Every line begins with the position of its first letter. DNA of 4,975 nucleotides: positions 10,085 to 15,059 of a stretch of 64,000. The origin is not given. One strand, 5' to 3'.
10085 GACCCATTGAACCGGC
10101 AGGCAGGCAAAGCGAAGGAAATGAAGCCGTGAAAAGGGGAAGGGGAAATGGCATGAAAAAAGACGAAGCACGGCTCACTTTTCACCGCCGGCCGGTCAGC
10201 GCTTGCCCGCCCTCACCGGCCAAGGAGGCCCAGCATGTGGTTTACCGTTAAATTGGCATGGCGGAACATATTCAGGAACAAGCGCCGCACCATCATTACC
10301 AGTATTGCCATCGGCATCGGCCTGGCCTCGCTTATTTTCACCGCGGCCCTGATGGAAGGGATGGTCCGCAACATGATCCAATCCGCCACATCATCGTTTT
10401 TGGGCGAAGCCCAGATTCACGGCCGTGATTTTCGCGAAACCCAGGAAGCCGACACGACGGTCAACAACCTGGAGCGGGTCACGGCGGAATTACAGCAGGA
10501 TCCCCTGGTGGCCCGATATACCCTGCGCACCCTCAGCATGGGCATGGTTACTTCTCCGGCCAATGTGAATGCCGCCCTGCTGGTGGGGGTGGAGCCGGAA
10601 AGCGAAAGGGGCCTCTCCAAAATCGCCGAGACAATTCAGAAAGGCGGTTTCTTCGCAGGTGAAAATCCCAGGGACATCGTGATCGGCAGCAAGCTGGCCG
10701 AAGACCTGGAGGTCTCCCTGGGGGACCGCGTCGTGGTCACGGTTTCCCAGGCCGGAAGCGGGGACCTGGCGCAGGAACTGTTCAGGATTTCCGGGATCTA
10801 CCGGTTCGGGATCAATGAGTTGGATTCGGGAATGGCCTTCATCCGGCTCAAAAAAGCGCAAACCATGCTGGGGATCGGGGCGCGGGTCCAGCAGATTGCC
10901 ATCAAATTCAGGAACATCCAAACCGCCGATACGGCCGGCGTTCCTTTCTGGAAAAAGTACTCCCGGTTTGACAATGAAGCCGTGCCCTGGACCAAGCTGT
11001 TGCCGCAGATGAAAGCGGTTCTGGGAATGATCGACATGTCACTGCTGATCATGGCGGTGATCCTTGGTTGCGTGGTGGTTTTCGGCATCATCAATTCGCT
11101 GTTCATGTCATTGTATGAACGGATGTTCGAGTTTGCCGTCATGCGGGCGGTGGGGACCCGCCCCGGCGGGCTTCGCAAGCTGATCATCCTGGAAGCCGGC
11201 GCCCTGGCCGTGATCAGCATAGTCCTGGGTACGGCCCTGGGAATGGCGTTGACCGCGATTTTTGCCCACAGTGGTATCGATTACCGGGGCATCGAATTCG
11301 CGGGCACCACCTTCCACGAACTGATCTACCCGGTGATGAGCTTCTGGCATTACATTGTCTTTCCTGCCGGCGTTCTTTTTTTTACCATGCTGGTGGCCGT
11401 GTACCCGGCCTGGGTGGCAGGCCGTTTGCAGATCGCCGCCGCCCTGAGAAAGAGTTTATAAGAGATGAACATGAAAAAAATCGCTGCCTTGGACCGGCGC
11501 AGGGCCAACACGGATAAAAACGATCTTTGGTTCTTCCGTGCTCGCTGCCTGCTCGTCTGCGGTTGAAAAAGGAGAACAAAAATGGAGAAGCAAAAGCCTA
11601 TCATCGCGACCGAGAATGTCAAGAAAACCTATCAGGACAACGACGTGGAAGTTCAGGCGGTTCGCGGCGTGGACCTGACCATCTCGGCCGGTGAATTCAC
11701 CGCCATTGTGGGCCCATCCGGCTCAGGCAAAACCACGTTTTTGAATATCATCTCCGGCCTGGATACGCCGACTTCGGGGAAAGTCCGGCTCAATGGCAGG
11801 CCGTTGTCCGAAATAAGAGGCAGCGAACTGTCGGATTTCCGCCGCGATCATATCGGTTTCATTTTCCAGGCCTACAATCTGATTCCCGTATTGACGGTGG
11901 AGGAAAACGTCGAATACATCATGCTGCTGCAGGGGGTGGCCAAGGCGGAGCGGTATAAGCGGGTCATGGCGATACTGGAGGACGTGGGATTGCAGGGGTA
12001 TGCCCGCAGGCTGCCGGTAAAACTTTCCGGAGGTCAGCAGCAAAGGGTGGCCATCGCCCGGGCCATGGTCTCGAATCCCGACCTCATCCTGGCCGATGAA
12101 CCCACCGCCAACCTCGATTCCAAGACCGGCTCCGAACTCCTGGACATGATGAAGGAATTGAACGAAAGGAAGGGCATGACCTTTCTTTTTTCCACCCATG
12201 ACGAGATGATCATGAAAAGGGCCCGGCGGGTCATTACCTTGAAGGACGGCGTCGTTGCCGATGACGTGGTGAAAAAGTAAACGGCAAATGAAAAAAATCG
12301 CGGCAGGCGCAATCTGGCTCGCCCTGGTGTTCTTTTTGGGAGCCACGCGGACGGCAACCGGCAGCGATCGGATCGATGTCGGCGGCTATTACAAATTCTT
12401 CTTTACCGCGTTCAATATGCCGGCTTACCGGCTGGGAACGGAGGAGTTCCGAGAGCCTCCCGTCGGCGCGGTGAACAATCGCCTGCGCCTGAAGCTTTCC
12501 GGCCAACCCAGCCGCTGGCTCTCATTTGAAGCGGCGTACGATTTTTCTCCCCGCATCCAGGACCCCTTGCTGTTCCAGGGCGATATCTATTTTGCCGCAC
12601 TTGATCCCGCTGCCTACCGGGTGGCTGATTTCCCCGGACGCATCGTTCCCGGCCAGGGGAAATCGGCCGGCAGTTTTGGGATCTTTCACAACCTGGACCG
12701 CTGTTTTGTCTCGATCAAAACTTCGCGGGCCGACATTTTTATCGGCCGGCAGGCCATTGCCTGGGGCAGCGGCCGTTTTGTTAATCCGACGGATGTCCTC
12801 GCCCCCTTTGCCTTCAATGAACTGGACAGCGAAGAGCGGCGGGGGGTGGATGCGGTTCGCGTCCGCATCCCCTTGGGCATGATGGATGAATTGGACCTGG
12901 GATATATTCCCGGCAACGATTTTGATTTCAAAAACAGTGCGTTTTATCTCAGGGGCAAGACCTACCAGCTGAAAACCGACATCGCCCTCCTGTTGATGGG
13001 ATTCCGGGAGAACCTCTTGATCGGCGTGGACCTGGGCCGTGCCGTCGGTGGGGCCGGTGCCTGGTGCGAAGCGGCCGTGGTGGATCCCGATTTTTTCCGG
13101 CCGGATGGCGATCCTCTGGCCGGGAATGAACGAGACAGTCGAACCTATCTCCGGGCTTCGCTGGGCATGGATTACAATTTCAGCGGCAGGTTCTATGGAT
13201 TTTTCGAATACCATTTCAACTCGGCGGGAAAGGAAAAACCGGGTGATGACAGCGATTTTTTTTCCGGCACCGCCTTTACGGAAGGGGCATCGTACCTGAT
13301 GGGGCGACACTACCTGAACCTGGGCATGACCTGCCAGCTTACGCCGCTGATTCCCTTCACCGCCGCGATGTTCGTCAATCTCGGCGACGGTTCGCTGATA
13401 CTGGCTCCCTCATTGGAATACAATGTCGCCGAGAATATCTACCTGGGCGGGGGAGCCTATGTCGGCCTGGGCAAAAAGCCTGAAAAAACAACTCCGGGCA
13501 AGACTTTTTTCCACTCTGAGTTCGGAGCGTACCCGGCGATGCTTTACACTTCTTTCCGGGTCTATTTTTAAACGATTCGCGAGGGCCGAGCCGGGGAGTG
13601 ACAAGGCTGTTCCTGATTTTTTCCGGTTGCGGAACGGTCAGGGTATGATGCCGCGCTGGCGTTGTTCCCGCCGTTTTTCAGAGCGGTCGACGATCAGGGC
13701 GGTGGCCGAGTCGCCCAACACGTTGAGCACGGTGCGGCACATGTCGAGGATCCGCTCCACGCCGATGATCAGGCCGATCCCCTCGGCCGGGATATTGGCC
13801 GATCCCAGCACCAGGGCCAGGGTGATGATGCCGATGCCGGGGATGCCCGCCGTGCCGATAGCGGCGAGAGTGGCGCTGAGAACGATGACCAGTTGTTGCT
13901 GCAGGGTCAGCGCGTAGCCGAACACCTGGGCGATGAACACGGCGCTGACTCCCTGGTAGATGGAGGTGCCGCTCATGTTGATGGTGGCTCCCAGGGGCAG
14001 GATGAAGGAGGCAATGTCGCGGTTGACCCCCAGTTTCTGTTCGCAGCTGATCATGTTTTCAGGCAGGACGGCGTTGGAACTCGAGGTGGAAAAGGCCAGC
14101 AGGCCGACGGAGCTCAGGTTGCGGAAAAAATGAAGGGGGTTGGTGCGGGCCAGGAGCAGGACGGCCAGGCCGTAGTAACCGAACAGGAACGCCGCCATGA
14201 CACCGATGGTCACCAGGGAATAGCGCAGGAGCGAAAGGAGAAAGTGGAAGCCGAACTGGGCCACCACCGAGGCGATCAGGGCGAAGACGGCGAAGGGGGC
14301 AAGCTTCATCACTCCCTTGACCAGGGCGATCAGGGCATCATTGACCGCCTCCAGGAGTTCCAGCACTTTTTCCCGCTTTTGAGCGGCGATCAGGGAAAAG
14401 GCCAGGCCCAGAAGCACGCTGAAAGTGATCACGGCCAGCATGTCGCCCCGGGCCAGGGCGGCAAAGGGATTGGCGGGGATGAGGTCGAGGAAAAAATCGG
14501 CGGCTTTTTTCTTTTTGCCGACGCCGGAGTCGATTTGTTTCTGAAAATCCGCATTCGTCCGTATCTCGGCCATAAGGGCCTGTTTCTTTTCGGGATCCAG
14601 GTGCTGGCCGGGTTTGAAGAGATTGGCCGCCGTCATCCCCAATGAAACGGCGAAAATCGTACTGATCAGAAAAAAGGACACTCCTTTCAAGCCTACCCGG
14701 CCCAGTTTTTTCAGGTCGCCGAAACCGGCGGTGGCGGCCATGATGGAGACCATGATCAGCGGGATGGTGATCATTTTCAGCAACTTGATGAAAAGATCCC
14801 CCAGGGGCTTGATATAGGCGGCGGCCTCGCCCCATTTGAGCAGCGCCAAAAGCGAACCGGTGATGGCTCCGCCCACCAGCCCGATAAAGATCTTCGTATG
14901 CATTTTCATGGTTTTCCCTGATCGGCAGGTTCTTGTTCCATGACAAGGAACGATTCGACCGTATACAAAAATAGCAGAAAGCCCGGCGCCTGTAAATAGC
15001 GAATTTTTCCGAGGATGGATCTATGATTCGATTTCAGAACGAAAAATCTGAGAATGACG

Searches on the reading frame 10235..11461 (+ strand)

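Call 71: search_protein_families(library=pfam, proteins=[window:10235-11461:+], max_evalue=0.00001)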
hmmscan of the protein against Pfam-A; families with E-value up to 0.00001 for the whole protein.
window:10235-11461:+ (408 aa): 2 families
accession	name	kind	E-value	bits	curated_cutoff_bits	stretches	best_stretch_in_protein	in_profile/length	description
PF02687.27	FtsX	-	5.7e-15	55.9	25.5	1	272-399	2-119/120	FtsX-like permease C-terminal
PF12704.14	MacB_PCD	-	2.8e-13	51.1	27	1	19-233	1-199/207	MacB-like periplasmic core domain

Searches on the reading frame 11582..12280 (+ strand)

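Call 40: search_protein_families(library=pfam, proteins=[window:11582-12280:+], max_evalue=0.01)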
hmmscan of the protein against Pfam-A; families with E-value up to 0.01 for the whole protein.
window:11582-12280:+ (232 aa): 8 families
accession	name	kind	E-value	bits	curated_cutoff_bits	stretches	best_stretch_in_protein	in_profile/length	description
PF00005.33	ABC_tran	-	2.5e-38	132.2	25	1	28-176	2-137/137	ABC transporter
PF13304.12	AAA_21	-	3.6e-10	40.8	27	2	39-98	1-63/304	AAA domain, putative AbiEii toxin, Type IV TA system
PF02463.25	SMC_N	-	6.5e-09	36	40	1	124-220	119-211/220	RecF/RecN/SMC N terminal domain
PF13555.12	AAA_29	-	9.6e-05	22.5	27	1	29-71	14-55/61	P-loop containing region of AAA domain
PF13476.12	AAA_23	-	0.00049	21.2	27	1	37-58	19-40/201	AAA domain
PF13401.12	AAA_22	-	0.0034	18.1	27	0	38-179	6-97/130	AAA domain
PF13481.12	AAA_25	-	0.0061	16.6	27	0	33-54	29-50/195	AAA domain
PF03193.22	RsgA_GTPase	-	0.0072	16.6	30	0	36-63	105-132/174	RsgA GTPase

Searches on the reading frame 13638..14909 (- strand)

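Call 71: search_protein_families(library=pfam, proteins=[window:13638-14909:-], max_evalue=0.00001)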
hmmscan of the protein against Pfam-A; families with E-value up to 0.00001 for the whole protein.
window:13638-14909:- (423 aa): 1 family
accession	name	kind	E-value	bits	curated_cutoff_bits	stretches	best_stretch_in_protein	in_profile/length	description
PF00375.23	SDF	-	1.3e-119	400.2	27.9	1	4-409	2-386/387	Sodium:dicarboxylate symporter family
